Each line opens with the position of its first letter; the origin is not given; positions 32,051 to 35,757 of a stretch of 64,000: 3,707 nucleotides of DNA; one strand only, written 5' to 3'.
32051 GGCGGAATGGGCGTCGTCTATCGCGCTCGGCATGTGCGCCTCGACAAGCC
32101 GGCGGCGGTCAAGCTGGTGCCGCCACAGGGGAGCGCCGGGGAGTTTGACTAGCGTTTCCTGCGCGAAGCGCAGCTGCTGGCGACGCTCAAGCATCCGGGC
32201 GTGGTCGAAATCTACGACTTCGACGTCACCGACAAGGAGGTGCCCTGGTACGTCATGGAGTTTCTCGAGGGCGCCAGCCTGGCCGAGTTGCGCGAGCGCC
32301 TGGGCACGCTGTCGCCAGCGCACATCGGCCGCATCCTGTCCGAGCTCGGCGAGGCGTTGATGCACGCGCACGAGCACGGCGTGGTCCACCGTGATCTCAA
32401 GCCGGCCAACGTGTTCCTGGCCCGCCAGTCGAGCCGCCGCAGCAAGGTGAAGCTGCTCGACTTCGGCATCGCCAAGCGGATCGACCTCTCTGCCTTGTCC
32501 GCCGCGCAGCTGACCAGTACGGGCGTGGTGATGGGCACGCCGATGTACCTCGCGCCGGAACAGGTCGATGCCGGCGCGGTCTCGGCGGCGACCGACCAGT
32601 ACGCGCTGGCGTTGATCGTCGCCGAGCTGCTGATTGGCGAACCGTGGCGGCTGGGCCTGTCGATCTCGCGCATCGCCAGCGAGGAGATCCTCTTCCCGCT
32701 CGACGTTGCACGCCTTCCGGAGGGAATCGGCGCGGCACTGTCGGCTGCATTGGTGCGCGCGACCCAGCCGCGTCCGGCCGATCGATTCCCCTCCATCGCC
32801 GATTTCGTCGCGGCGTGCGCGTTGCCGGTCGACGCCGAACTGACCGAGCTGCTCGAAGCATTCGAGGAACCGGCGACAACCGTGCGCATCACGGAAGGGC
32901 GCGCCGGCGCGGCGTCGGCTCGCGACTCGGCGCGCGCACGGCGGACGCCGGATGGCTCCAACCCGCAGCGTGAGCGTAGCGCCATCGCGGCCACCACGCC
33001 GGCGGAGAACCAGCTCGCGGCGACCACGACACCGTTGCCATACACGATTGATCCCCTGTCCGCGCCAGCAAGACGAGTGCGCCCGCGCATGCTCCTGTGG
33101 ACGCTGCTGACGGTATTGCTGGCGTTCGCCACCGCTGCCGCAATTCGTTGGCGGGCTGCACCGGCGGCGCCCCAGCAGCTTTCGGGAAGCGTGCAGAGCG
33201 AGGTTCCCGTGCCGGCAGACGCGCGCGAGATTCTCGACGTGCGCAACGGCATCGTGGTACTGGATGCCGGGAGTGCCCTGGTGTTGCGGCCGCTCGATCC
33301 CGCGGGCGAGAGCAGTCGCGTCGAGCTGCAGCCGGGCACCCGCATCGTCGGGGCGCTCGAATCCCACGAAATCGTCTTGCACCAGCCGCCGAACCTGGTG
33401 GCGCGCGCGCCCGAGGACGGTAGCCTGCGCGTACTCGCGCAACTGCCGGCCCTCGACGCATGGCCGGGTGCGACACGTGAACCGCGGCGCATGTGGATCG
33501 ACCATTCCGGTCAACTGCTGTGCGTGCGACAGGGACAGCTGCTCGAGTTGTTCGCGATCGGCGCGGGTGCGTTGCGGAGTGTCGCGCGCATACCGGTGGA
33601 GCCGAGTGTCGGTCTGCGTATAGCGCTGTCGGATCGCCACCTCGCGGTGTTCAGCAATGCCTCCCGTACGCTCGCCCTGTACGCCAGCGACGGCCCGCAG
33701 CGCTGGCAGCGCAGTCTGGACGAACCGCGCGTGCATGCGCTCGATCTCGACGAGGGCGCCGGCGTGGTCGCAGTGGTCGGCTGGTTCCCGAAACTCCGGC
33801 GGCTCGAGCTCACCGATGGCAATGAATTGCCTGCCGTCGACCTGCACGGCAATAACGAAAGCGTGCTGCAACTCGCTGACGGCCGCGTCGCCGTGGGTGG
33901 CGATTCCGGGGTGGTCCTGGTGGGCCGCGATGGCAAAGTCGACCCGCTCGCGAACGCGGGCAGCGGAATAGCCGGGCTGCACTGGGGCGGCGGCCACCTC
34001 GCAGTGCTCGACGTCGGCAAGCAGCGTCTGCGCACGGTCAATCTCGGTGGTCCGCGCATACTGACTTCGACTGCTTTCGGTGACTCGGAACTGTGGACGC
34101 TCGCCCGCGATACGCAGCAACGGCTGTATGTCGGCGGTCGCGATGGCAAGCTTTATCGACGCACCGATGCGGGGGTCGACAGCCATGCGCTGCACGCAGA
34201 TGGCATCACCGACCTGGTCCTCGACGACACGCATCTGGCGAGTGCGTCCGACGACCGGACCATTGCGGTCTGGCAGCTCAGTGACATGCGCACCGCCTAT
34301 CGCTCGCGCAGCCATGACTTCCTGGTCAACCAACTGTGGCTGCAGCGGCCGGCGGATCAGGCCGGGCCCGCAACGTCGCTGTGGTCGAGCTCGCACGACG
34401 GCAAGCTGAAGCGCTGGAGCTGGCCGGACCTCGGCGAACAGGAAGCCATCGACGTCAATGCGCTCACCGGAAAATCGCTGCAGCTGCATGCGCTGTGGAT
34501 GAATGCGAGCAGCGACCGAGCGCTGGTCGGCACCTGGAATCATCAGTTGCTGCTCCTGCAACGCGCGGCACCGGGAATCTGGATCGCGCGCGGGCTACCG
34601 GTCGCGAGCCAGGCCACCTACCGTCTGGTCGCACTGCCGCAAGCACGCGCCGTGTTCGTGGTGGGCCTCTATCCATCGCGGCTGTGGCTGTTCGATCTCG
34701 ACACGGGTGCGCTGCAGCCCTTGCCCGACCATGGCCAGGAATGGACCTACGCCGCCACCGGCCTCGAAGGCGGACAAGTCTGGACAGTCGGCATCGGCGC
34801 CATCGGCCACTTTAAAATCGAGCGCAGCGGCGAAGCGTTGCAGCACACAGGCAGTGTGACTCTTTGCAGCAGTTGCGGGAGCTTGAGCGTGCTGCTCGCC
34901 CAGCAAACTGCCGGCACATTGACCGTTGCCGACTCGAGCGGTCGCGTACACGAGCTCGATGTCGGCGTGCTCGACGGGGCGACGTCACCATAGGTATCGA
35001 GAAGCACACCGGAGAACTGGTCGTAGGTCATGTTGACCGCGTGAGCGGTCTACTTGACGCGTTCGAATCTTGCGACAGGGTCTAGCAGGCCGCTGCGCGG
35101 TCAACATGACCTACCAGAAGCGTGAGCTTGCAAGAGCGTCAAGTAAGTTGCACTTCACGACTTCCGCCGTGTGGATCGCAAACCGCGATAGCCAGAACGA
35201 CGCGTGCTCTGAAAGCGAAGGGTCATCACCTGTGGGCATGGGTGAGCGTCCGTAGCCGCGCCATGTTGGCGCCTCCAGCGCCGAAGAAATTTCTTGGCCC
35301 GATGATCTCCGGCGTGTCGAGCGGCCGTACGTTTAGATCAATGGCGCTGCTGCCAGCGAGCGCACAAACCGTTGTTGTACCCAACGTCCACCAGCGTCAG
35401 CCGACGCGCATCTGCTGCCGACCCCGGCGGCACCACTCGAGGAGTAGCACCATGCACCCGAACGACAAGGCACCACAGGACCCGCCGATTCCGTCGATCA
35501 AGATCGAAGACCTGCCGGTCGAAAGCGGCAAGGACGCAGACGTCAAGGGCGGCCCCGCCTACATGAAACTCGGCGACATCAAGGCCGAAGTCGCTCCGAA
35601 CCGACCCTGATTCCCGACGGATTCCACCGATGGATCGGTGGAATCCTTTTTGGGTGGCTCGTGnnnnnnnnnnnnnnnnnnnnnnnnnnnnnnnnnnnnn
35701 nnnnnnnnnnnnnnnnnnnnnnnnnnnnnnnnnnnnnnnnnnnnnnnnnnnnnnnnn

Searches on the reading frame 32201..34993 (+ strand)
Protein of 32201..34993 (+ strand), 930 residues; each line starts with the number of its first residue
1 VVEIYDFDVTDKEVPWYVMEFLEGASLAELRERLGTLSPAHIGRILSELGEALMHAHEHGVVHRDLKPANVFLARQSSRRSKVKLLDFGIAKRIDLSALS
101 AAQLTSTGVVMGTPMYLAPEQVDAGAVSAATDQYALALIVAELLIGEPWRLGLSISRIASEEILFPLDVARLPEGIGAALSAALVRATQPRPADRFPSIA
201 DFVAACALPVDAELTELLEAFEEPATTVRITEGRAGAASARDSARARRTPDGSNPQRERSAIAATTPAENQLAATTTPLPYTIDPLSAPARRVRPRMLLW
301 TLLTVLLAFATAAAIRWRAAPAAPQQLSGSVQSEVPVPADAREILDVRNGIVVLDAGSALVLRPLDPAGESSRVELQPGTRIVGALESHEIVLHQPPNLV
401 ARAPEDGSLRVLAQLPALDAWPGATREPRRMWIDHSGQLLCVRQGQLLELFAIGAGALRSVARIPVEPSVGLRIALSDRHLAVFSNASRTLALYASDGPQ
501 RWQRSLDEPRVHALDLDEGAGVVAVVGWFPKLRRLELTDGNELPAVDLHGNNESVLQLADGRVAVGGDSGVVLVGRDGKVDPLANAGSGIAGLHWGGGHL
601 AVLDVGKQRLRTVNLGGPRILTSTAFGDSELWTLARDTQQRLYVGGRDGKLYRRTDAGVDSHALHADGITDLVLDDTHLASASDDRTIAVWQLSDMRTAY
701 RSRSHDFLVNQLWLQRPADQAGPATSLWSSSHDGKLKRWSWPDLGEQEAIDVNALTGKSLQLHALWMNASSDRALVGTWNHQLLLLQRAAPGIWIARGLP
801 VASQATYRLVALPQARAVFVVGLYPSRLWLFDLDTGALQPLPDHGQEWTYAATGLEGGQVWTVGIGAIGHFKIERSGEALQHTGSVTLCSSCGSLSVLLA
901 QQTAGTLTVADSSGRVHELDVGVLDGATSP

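Call 50: search_protein_families(library=pfam, proteins=[window:32201-34993:+], max_evalue=0.001)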
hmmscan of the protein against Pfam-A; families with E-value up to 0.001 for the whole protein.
window:32201-34993:+ (930 aa): 6 families
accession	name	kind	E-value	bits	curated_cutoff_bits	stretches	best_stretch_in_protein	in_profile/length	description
PF00069.31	Pkinase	-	1.1e-27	97.5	31.7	1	3-148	62-195/263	Protein kinase domain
PF07714.23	PK_Tyr_Ser-Thr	-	5.1e-13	49.4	23.1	1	10-145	71-199/258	Protein tyrosine and serine/threonine kinase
PF25173.1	Beta-prop_WDR3_1st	-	7.4e-07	29.5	154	1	642-782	44-178/184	WDR3 first beta-propeller domain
PF03109.22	ABC1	-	1.9e-05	24.4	22.9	1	18-95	146-218/244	ABC1 atypical kinase-like domain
PF06293.20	Kdo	-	5.1e-05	23.2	21.3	1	18-93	95-171/207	Lipopolysaccharide kinase (Kdo/WaaP) family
PF01636.29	APH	-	0.00047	20.4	23.2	0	8-58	64-109/239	Phosphotransferase enzyme family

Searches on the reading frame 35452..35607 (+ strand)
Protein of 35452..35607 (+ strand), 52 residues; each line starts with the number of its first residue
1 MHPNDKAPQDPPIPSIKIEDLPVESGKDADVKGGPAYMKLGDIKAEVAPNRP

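Call 38: search_protein_families(library=pfam, proteins=[window:35452-35607:+], max_evalue=10)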
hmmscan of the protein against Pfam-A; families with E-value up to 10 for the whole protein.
seq(52 aa): 0 families

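Call 39: search_protein_families(library=ncbifam, proteins=[window:35452-35607:+], max_evalue=10)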
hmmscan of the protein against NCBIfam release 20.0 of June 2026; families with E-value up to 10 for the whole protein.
seq(52 aa): 0 families

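Call 90: find_homologous_proteins(query=A5, max_evalue=10)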
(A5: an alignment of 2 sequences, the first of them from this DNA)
Query A5 (2 sequences) (52 aa, profile of the alignment): 12 proteins with E <= 10 among 12 candidates.
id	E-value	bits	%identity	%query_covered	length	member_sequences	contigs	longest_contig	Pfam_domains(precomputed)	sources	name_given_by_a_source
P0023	9.3e-29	117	100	100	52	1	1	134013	-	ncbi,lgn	-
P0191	3.2e-21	93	65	100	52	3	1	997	-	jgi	-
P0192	1.6e-20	91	79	100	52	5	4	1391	-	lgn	-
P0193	2.6e-19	87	58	100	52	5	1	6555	-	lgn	-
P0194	3.2e-19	86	62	100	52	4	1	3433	-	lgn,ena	-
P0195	3.3e-19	86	60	100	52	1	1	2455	-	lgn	-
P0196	5.1e-19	86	75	100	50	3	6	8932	-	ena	-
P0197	3.0e-17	80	76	90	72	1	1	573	-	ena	-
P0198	1.1e-16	78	60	100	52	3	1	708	-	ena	-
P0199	4.6e-16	76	53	98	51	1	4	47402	-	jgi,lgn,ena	-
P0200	2.6e-15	74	61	88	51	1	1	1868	-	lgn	-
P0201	1.5e-11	62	54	100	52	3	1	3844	-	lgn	-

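Call 92: search_protein_families(library=pfam, proteins=[P0023, P0191, P0192, P0196, P0197, P0198, P0199, P0200, P0201, P0193], max_evalue=10)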
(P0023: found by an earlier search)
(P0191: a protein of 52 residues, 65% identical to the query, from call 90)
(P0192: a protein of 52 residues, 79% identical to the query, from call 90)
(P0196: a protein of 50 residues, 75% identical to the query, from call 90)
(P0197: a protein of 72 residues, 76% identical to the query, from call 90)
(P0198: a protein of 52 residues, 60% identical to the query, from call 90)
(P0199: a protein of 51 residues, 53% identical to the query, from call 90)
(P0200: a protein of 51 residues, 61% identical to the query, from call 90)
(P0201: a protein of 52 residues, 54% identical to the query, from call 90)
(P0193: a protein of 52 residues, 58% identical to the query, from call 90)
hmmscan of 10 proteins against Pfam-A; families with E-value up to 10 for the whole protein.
P0023 (52 aa): 0 families

P0191 (52 aa): 0 families

P0192 (52 aa): 1 family
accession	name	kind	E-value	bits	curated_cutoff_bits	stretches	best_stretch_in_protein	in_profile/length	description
PF21565.2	Tsi1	-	0.056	13.7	27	1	2-34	33-63/146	Immune protein Tsi1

P0196 (50 aa): 0 families

P0197 (72 aa): 0 families

P0198 (52 aa): 0 families

P0199 (51 aa): 0 families

P0200 (51 aa): 0 families

P0201 (52 aa): 0 families

P0193 (52 aa): 0 families

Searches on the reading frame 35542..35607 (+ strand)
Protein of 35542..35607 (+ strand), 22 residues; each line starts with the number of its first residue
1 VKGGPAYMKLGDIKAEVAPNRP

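Call 96: search_solved_structures(query=A7, max_evalue=10, show_alignments=5)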
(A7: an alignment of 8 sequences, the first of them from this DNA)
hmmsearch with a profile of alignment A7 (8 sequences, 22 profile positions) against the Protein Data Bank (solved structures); distinct sequences matched with E-value up to 10: 0.
